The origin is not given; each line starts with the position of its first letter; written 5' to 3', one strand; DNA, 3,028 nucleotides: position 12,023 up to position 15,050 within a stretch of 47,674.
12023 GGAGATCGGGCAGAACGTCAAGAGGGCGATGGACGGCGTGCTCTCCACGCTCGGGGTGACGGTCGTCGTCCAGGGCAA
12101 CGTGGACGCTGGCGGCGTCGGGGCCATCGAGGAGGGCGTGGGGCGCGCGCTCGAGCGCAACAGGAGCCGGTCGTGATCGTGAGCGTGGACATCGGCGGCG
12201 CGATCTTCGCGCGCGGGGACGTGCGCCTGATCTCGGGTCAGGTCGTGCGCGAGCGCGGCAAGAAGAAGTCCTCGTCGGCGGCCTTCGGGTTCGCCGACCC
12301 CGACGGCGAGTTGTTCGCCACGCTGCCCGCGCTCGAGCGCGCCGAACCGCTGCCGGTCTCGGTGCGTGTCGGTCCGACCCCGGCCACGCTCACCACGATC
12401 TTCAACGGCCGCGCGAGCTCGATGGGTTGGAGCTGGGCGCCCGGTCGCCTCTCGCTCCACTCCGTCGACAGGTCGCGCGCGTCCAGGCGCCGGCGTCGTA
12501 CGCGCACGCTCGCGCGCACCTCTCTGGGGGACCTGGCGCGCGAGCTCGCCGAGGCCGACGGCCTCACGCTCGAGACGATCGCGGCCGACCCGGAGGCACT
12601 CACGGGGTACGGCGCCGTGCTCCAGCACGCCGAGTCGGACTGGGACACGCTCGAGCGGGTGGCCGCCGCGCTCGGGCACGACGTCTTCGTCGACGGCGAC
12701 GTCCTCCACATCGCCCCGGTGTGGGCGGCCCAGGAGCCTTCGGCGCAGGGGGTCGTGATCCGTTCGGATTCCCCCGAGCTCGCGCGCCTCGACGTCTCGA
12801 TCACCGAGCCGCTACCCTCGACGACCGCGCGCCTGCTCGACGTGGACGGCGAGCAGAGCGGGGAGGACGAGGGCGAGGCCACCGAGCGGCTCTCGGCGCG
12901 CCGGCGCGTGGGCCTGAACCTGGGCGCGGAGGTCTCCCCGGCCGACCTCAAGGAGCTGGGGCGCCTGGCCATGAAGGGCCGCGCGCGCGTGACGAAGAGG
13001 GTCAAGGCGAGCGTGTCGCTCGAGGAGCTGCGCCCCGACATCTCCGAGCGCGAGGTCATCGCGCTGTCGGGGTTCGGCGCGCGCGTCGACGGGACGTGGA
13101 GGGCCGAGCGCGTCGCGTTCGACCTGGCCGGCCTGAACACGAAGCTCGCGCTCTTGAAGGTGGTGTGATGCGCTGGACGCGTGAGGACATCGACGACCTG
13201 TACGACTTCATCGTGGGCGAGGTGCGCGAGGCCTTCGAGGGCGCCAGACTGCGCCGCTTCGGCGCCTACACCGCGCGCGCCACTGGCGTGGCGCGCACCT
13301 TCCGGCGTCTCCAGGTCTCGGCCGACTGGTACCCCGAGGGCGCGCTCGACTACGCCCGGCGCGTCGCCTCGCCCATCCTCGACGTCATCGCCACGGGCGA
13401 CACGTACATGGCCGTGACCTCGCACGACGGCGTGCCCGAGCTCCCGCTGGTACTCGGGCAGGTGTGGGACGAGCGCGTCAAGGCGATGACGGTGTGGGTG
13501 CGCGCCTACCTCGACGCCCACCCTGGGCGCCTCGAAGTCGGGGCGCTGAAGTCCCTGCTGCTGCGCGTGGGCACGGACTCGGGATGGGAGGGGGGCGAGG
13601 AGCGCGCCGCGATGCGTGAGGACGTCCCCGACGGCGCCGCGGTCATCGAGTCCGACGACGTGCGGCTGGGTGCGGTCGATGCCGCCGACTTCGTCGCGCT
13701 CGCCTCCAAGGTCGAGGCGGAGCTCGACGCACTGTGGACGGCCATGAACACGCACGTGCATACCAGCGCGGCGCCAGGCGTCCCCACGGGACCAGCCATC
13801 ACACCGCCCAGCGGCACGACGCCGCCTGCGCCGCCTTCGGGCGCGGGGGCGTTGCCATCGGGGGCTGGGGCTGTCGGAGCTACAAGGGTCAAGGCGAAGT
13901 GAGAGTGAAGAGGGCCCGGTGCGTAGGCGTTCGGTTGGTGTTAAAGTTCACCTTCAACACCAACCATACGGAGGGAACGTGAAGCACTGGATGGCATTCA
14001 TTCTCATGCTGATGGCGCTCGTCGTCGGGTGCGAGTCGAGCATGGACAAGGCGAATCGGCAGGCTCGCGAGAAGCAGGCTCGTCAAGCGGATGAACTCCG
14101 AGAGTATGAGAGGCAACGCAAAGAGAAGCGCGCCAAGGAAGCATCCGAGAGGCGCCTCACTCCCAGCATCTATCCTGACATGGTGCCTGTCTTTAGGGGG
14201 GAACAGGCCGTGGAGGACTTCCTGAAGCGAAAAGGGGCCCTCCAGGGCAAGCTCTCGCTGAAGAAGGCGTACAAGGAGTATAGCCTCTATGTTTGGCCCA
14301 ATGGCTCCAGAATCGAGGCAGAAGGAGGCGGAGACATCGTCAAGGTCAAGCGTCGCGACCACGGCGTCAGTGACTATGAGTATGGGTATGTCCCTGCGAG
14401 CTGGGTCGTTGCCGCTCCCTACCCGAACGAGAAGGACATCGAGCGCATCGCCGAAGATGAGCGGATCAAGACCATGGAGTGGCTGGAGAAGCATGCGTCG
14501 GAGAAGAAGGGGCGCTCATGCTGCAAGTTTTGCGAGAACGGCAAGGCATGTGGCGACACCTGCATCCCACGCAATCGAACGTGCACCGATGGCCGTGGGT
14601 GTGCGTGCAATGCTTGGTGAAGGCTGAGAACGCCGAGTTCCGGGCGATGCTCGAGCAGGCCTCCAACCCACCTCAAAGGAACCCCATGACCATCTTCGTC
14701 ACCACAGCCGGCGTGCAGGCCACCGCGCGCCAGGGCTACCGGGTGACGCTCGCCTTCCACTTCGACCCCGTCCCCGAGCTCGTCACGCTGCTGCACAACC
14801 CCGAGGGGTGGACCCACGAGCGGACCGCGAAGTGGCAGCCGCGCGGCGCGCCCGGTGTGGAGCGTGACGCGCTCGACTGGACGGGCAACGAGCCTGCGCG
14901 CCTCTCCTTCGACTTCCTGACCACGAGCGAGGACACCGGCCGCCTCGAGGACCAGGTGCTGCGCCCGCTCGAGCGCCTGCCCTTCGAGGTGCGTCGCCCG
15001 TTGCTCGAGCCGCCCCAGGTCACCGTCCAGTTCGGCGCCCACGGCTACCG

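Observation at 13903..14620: AT-richer lipoprotein moron with an 8-Cys C-terminal motif inserted inside the baseplate gene block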

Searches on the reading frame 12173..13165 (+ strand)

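Call 7: search_protein_families(library=pfam, proteins=[window:12173-13165:+], max_evalue=1)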
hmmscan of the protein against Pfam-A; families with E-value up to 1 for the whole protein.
window:12173-13165:+ (331 aa): 3 families
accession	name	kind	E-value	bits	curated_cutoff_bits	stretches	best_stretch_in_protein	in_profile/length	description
PF22759.1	E217_GP41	-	0.00046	19.9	27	1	58-181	70-199/279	Baseplate hub gp41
PF05954.17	Phage_GPD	-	0.008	15.8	30.1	1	98-288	69-273/305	Phage tail baseplate hub (GPD)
PF11226.13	DUF3022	-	0.22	12.2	30.6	1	241-282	41-80/105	Protein of unknown function (DUF3022)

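Call 8: search_protein_families(library=phrogs, proteins=[window:12173-13165:+], max_evalue=0.1)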
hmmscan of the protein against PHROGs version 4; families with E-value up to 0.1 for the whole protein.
window:12173-13165:+ (331 aa): 1 family
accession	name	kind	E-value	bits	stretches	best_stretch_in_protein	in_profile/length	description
phrog_52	-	tail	7.3e-11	42.6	1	95-191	282-375/677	tail protein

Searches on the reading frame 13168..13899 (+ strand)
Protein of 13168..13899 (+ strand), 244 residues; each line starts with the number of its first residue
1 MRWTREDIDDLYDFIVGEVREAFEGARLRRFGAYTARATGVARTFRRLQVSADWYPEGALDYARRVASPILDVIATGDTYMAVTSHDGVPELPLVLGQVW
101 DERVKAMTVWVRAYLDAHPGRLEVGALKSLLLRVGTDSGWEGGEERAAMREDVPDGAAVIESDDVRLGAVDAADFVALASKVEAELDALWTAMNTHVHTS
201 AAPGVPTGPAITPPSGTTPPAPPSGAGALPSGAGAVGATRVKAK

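Call 7: search_protein_families(library=pfam, proteins=[window:13168-13899:+], max_evalue=1)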
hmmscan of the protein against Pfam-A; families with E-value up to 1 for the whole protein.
window:13168-13899:+ (244 aa): 0 families

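Call 8: search_protein_families(library=phrogs, proteins=[window:13168-13899:+], max_evalue=0.1)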
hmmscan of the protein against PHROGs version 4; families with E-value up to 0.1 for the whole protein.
window:13168-13899:+ (244 aa): 0 families

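Call 32: find_related_loci(query=window:13168-13899:+, collection=viral_contigs, flank=6000)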
Query window:13168-13899:+ (244 aa) in viral_contigs; peptide patterns used: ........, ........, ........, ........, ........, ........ (x = any residue, [..] = any of these).
14 stretches matched a pattern, but none encodes a relative of the query by tblastn (E <= 1e-3).

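Call 100: find_related_loci(query=window:13168-13899:+, collection=metagenome_contigs, flank=5000)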
Query window:13168-13899:+ (244 aa) in metagenome_contigs; peptide patterns used: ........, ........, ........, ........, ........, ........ (x = any residue, [..] = any of these).
600 stretches matched a pattern, but none encodes a relative of the query by tblastn (E <= 1e-3).

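Call 104: find_related_loci(query=A7, collection=metagenome_contigs, flank=5000)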
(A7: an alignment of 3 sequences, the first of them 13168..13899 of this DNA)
Query A7 (244 aa) in metagenome_contigs; peptide patterns used: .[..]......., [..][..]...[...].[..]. (x = any residue, [..] = any of these).
52 stretches matched a pattern; 2 encode a relative of the query (tblastn E <= 1e-3); 2 distinct loci.
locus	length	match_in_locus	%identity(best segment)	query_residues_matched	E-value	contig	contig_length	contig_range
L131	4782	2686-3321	45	10-216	1e-44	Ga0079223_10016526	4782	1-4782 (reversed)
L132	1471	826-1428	36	27-244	1e-33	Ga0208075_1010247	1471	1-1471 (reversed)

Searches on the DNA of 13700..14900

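Call 77: search_rna_families(source=window, start=13700, end=14900, threshold=evalue, max_evalue=1)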
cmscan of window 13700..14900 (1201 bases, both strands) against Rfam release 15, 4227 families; matches with E-value up to 1: 0.
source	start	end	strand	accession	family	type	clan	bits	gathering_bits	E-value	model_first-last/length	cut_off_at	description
